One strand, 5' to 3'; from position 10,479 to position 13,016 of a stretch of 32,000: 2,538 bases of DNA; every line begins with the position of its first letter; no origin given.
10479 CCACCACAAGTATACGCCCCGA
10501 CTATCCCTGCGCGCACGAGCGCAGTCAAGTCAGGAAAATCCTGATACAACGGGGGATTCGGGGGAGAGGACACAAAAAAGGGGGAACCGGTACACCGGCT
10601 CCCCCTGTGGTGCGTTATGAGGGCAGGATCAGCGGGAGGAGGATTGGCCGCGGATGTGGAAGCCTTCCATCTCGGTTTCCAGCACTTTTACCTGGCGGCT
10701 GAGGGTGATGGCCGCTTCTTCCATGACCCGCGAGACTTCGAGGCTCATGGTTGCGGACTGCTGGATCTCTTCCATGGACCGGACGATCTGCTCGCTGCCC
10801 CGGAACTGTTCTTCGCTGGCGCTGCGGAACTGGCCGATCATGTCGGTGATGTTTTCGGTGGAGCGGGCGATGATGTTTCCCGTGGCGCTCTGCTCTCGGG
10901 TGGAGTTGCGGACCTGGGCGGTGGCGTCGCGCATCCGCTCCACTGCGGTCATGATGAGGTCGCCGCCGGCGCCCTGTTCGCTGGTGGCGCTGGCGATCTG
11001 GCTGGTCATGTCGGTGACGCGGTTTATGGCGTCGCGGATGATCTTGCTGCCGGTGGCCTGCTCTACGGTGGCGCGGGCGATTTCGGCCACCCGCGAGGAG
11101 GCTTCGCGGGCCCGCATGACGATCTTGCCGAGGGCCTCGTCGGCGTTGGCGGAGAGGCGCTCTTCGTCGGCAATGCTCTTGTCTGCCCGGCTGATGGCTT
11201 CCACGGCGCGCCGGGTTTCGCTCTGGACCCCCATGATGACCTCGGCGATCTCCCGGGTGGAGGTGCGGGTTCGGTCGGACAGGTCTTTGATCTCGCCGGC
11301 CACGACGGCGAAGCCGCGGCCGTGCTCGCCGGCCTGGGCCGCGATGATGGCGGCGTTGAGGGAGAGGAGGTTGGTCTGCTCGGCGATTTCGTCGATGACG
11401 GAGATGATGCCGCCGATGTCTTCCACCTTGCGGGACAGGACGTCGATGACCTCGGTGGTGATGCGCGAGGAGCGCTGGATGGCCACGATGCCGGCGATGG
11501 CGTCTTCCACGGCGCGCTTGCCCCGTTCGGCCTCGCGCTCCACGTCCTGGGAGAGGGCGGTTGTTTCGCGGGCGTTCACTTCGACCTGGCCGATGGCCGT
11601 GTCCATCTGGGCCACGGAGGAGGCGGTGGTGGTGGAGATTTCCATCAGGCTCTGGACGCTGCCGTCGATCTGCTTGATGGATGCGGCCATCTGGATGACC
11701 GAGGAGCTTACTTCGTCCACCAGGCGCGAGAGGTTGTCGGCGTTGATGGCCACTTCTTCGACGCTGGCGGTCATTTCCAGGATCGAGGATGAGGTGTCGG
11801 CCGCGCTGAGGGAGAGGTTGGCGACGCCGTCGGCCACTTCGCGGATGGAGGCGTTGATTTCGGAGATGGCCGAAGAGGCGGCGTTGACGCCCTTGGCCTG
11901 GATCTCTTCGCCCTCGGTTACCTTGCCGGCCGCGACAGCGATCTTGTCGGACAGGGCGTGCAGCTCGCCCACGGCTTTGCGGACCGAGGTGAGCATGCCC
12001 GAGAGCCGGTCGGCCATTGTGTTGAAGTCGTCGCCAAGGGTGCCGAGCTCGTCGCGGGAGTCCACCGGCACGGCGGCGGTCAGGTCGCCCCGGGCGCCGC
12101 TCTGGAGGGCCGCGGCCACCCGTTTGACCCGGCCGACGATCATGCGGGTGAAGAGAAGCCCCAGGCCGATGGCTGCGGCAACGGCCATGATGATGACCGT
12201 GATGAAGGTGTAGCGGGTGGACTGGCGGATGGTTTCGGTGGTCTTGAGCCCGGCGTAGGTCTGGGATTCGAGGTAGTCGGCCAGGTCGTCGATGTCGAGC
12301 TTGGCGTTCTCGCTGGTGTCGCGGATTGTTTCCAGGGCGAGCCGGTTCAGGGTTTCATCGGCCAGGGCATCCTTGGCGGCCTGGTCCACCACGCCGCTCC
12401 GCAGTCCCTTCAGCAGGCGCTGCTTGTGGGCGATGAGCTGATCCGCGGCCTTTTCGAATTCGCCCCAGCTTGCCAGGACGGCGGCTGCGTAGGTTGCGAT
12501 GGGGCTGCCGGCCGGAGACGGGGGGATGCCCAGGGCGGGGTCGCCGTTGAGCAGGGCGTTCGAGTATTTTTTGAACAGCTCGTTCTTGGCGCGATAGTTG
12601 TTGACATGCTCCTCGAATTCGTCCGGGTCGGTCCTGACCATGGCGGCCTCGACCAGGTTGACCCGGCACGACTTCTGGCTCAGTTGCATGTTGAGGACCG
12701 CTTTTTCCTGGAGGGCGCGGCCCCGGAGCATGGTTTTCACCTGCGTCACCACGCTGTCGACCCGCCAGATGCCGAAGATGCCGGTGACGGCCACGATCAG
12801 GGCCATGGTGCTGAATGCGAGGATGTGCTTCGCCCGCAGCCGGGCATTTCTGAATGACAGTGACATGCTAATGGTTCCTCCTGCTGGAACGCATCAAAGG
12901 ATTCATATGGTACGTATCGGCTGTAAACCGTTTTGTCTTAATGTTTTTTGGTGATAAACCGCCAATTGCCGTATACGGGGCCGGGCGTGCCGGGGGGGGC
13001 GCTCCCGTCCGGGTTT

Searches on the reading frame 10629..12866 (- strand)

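Call 8: search_protein_families(library=pfam, proteins=[window:10629-12866:-], max_evalue=0.01)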
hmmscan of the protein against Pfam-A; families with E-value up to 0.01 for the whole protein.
window:10629-12866:- (745 aa): 4 families
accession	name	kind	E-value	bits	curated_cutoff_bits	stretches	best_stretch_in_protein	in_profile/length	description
PF00015.26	MCPsignal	-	1.1e-42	146.3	34.6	1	438-621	3-172/172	Methyl-accepting chemotaxis protein (MCP) signalling domain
PF00672.30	HAMP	-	1.5e-12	48.1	25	1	238-289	1-52/53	HAMP domain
PF12729.13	4HB_MCP_1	-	0.00024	21.1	27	1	9-100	3-93/181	Four helix bundle sensory module for signal transduction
PF13675.11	PilJ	-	0.00067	20.2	26.6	0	85-151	41-105/114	Type IV pili methyl-accepting chemotaxis transducer N-term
